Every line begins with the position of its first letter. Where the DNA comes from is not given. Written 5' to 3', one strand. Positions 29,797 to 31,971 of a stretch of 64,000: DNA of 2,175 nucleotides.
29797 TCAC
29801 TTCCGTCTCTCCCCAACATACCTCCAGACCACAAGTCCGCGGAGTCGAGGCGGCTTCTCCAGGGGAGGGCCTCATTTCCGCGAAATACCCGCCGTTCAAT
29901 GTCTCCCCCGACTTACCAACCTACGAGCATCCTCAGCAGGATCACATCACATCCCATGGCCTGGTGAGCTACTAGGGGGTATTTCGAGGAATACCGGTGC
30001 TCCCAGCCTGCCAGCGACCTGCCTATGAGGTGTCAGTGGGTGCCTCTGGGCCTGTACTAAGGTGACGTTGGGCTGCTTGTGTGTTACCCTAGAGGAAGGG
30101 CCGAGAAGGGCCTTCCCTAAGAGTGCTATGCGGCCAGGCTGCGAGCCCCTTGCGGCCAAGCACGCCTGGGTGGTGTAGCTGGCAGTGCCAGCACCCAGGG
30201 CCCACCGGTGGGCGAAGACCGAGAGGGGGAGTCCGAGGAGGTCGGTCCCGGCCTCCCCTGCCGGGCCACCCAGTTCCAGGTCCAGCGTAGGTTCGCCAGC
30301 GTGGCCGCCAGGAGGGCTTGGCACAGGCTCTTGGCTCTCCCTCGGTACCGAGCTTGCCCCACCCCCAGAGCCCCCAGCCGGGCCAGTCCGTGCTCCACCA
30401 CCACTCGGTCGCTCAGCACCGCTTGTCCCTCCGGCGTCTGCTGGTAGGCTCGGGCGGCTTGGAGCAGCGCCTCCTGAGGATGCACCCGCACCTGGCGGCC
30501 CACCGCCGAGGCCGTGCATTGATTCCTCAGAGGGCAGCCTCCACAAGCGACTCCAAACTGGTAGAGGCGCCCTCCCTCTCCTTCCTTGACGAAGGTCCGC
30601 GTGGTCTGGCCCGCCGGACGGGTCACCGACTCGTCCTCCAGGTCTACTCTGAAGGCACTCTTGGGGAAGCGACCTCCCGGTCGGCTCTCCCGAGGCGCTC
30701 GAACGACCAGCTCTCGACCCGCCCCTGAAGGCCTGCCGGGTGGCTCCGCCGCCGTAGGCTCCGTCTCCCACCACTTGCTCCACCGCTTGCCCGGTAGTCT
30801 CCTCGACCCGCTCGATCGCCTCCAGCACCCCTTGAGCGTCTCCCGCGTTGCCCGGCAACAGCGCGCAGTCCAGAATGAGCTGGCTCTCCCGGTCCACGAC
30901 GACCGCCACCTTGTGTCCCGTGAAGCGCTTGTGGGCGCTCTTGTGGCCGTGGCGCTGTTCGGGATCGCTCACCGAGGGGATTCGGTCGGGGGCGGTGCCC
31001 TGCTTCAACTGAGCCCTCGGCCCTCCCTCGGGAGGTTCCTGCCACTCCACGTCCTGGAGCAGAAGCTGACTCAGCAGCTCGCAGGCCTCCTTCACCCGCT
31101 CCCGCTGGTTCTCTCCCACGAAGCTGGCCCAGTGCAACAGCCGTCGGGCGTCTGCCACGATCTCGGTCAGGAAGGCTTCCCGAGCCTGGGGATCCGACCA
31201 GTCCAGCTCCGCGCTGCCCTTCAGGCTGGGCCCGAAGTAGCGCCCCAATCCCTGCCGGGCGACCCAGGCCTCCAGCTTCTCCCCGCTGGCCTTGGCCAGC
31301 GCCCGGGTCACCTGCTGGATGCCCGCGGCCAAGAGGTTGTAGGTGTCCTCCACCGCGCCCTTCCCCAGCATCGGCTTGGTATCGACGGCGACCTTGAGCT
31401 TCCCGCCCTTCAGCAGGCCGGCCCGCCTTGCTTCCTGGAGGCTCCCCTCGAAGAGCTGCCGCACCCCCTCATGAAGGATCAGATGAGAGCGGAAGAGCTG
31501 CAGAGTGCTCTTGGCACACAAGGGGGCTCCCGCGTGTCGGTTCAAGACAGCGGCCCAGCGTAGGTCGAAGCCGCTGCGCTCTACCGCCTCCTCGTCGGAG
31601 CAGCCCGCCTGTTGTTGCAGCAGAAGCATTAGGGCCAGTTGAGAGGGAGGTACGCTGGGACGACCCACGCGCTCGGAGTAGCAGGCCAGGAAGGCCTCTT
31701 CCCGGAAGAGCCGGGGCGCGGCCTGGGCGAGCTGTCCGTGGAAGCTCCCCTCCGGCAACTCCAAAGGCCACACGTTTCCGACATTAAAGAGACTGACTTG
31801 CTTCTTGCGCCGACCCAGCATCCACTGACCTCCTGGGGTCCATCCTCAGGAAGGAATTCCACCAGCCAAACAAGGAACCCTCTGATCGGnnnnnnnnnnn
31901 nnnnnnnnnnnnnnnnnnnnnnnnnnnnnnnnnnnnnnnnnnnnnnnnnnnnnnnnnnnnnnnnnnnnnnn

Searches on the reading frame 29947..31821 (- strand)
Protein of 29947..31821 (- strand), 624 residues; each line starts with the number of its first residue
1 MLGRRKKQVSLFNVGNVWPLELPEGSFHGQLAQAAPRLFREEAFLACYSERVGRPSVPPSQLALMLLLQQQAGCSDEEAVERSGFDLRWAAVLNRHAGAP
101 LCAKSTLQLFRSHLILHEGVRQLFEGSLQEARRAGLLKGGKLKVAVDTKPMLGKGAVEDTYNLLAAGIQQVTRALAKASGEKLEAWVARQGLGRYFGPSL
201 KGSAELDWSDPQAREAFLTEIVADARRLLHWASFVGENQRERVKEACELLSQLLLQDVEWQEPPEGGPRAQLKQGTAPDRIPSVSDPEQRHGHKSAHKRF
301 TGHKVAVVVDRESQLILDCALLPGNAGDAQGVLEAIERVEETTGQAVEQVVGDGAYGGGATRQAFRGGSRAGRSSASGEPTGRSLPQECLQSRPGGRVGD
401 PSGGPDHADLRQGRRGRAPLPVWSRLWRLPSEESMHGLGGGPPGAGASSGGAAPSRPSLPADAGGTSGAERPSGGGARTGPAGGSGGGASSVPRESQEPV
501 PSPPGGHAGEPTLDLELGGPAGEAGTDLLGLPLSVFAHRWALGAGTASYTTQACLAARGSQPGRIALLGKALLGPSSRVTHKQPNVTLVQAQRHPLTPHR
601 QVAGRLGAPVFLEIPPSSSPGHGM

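Call 32: search_protein_families(library=pfam, max_evalue=0.001, proteins=[window:29947-31821:-])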
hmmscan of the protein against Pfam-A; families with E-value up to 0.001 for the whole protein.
window:29947-31821:- (624 aa): 2 families
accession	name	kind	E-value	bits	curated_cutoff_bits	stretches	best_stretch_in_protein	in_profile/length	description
PF05598.16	DUF772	-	4e-09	36.8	23.1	1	53-125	1-72/74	Transposase domain (DUF772)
PF01609.27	DDE_Tnp_1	-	6.4e-08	33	23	1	287-366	21-96/200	Transposase DDE domain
